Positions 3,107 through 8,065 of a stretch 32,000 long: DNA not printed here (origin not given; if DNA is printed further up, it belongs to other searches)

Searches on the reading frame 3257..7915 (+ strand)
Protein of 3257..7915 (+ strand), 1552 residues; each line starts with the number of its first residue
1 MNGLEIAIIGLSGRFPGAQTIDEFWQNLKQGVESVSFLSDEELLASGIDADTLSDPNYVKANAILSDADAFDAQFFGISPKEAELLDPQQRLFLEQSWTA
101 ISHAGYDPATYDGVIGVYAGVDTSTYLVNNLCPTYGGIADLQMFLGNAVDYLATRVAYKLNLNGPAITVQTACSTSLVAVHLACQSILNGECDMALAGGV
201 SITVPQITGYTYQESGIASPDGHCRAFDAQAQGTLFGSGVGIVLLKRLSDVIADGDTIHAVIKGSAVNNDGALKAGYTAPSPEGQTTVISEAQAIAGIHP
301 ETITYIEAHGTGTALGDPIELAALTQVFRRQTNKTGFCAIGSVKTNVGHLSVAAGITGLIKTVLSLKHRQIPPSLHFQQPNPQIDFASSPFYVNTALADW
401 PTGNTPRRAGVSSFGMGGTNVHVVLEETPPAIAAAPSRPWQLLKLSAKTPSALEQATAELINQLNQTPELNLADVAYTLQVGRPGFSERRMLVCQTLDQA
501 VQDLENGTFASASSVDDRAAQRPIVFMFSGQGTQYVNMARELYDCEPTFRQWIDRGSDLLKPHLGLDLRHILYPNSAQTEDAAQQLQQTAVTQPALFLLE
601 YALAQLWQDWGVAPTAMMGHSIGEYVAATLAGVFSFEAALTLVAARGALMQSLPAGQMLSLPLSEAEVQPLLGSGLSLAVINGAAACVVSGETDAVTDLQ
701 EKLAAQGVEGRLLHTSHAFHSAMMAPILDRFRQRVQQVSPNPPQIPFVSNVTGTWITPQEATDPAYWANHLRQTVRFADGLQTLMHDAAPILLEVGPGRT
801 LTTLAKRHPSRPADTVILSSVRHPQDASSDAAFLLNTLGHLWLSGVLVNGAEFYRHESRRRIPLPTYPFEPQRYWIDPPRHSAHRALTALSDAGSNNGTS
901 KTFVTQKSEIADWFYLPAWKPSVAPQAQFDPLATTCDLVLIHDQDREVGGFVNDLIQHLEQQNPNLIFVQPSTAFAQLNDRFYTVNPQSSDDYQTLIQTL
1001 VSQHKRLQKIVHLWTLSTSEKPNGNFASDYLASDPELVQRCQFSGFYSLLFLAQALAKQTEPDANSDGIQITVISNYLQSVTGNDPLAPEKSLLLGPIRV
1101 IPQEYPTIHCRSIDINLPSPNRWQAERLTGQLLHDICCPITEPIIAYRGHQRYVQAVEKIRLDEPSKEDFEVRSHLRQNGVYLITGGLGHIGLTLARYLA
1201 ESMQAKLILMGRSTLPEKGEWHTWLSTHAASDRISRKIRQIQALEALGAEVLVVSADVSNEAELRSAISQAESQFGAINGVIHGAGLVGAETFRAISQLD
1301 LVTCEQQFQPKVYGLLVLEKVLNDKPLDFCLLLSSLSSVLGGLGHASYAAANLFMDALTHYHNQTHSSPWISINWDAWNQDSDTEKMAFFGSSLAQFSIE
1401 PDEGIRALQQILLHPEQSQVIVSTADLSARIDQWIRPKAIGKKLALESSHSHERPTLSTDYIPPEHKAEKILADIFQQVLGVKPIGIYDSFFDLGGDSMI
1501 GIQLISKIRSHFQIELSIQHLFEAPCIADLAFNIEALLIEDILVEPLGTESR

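Call 11: search_protein_families(library=pfam, proteins=[window:3257-7915:+], max_evalue=0.01)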
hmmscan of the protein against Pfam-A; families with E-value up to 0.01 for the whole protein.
window:3257-7915:+ (1552 aa): 12 families
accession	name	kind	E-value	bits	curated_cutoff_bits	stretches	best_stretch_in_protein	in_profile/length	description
PF00109.32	ketoacyl-synt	-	3.6e-76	256.6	20.8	1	5-250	3-251/252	Beta-ketoacyl synthase, N-terminal domain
PF00698.26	Acyl_transf_1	-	3.1e-53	181.8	32.7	1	525-806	1-276/319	Acyl transferase domain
PF08659.16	KR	-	6.8e-46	156.9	22.6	1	1180-1379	1-179/180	KR domain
PF02801.28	Ketoacyl-synt_C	-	6.4e-44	149.2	20.8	1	259-377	1-118/119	Beta-ketoacyl synthase, C-terminal domain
PF22621.2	CurL-like_PKS_C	-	1.9e-23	82.6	27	1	441-504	1-64/64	CurL-like, PKS C-terminal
PF16197.11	KAsynt_C_assoc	-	4.1e-18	66.3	33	1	380-483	1-103/111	Ketoacyl-synthetase C-terminal extension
PF21394.3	Beta-ketacyl_N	-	8.7e-15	55.2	26.9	1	939-1118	3-156/170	Beta-ketoacyl synthase-like, N-terminal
PF22336.2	RhiE-like_linker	-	5.4e-14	52.4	27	1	445-506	2-62/67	RhiE-like, KS-MAT linker domain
PF00550.31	PP-binding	-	1.8e-13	51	20.8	1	1472-1531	3-64/67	Phosphopantetheine attachment site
PF13561.12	adh_short_C2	-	2.5e-09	37.5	27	1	1239-1361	34-156/236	Enoyl-(Acyl carrier protein) reductase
PF00106.31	adh_short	-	3.2e-08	33.7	26.6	1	1231-1365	30-166/195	short chain dehydrogenase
PF00108.29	Thiolase_N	-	1.6e-06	28.1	26.4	1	155-200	65-112/260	Thiolase, N-terminal domain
